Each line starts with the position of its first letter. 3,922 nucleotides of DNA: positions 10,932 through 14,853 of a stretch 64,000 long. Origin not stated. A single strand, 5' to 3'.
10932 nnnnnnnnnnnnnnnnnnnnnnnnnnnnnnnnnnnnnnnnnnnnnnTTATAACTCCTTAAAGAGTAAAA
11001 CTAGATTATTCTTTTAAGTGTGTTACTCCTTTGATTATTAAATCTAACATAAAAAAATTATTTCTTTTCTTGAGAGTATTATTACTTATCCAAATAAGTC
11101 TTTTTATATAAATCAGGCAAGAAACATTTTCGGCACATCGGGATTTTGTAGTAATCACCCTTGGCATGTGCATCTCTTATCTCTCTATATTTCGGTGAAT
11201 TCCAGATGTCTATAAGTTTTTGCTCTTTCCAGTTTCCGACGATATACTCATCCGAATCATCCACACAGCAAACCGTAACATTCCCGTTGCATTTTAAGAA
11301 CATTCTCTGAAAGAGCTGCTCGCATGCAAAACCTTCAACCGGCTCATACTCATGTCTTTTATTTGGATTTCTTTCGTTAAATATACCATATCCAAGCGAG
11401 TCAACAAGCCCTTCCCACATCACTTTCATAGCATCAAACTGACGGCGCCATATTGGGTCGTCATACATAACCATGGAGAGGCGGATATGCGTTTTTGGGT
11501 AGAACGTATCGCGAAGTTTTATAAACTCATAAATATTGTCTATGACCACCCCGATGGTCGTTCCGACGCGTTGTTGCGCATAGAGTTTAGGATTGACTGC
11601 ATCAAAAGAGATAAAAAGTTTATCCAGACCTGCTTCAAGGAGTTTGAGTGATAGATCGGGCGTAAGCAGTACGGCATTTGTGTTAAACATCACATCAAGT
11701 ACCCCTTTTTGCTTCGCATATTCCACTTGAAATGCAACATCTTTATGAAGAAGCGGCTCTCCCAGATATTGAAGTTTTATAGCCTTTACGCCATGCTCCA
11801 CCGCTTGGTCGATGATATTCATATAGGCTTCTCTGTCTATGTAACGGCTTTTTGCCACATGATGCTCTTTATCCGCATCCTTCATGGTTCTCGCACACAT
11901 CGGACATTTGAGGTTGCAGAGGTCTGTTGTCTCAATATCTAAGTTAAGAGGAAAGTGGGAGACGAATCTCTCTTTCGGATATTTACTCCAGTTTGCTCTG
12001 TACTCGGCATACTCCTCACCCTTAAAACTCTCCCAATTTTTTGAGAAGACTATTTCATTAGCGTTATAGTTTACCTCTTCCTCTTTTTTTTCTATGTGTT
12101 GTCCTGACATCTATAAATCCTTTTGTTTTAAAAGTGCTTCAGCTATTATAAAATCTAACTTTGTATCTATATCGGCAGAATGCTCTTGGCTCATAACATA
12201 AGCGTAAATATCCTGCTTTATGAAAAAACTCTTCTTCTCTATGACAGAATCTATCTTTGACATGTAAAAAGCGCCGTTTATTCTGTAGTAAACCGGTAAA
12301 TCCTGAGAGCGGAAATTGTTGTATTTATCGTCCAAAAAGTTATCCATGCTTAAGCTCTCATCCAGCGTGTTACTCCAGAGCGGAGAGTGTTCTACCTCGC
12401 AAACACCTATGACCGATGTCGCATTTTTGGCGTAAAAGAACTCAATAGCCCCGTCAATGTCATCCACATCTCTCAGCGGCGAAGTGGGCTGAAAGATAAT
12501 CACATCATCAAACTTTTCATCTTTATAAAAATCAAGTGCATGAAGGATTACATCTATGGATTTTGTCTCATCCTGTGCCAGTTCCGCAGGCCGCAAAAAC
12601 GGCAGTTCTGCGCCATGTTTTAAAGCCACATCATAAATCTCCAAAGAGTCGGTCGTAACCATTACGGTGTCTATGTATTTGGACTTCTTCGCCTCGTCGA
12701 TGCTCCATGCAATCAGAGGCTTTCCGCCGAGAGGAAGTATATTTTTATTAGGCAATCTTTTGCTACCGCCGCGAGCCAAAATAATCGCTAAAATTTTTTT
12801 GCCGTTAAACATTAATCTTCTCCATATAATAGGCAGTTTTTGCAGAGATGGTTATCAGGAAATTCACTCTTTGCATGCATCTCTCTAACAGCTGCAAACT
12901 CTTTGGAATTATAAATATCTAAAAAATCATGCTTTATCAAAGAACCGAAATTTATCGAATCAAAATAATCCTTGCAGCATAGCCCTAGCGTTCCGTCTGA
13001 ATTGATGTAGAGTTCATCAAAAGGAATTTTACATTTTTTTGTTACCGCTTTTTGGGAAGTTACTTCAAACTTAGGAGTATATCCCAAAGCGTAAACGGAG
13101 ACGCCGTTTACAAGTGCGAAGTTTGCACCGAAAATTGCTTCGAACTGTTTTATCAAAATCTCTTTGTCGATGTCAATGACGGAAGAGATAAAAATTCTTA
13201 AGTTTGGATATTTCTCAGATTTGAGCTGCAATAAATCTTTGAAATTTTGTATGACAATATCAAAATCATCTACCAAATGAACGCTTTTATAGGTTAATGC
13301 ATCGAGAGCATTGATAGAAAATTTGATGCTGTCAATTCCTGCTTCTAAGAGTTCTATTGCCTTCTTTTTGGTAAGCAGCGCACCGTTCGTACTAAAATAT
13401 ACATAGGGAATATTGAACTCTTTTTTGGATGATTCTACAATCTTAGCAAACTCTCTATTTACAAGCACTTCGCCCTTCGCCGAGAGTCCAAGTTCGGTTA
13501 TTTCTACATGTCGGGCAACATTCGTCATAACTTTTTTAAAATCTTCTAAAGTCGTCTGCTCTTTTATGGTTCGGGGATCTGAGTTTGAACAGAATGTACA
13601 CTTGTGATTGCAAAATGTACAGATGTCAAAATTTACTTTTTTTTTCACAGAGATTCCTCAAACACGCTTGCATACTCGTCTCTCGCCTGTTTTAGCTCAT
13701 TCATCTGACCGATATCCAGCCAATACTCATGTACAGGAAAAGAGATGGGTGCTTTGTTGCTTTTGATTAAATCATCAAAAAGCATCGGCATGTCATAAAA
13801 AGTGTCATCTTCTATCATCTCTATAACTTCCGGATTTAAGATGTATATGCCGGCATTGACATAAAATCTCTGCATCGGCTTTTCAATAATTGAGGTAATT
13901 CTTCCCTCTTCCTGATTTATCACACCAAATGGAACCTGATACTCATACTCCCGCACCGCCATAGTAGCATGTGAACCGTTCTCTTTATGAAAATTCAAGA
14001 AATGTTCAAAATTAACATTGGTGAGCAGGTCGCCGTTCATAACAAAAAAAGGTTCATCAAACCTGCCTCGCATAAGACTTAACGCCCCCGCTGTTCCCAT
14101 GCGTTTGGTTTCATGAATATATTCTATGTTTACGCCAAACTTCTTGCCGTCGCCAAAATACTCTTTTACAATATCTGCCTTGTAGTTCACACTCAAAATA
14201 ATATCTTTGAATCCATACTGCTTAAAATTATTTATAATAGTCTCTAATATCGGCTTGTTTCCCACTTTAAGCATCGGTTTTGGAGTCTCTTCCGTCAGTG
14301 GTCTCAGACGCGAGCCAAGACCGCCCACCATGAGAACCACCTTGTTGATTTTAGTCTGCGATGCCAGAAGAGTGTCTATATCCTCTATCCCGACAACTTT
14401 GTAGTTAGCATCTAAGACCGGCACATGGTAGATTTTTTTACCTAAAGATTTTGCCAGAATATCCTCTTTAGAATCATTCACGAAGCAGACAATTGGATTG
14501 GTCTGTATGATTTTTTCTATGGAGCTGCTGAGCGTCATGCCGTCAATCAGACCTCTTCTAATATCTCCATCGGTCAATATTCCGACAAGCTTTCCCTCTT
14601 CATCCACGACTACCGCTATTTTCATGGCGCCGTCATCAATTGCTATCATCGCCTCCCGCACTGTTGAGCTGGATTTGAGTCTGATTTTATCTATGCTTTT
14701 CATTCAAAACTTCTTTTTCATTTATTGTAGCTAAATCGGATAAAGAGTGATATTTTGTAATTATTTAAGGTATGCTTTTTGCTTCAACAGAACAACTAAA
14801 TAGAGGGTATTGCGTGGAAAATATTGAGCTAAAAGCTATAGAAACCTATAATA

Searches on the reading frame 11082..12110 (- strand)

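Call 79: search_protein_families(library=pfam, proteins=[window:11082-12110:-], max_evalue=0.00001)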
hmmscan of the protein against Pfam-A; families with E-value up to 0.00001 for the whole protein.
window:11082-12110:- (342 aa): 2 families
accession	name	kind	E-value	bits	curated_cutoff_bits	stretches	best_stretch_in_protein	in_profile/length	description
PF13186.11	SPASM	-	1.5e-16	60.8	21.5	1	263-329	1-66/67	Iron-sulfur cluster-binding domain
PF04055.27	Radical_SAM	-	1.3e-15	58.4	29.5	1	59-198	1-138/166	Radical SAM superfamily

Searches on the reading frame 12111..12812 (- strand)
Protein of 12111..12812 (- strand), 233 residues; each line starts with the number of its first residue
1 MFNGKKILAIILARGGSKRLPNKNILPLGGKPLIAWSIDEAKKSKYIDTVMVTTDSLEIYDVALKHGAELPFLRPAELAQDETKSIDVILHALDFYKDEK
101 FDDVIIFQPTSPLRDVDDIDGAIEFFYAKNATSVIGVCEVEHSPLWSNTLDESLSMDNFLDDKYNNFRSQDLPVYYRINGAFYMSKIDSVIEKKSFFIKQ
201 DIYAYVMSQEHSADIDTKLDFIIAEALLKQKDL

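Call 79: search_protein_families(library=pfam, proteins=[window:12111-12812:-], max_evalue=0.00001)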
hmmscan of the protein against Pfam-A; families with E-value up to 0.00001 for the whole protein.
window:12111-12812:- (233 aa): 1 family
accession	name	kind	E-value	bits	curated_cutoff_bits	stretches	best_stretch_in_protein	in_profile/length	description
PF02348.25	CTP_transf_3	-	2.4e-26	93.3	22.6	1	9-225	2-205/217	Cytidylyltransferase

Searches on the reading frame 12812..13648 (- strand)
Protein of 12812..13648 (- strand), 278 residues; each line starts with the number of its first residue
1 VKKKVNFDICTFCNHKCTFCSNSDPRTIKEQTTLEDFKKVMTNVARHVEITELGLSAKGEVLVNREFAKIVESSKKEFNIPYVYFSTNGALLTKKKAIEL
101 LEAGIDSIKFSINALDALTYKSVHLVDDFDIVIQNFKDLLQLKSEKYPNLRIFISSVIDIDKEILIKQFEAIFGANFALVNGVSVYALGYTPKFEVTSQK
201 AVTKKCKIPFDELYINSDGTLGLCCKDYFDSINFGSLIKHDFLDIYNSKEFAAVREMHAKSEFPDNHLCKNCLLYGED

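Call 80: search_protein_families(library=pfam, proteins=[window:12812-13648:-], max_evalue=0.00001)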
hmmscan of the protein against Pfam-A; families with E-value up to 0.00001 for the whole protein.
window:12812-13648:- (278 aa): 2 families
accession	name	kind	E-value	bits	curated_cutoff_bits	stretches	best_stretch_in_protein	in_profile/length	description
PF04055.27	Radical_SAM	-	5.8e-16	59.6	29.5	1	10-143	4-140/166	Radical SAM superfamily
PF13186.11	SPASM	-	5.4e-13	49.5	21.5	1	206-272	1-66/67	Iron-sulfur cluster-binding domain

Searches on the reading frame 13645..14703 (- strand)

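Call 80: search_protein_families(library=pfam, proteins=[window:13645-14703:-], max_evalue=0.00001)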
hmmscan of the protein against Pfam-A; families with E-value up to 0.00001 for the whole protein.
window:13645-14703:- (352 aa): 3 families
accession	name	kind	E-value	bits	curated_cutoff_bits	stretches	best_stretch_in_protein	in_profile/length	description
PF00483.29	NTP_transferase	-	1e-44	153.4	21.2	1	121-345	1-243/245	Nucleotidyl transferase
PF00571.33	CBS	-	3.2e-11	43.8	24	1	9-52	12-55/57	CBS domain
PF12804.13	NTP_transf_3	-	1.1e-08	35.9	27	1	123-259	2-131/160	MobA-like NTP transferase domain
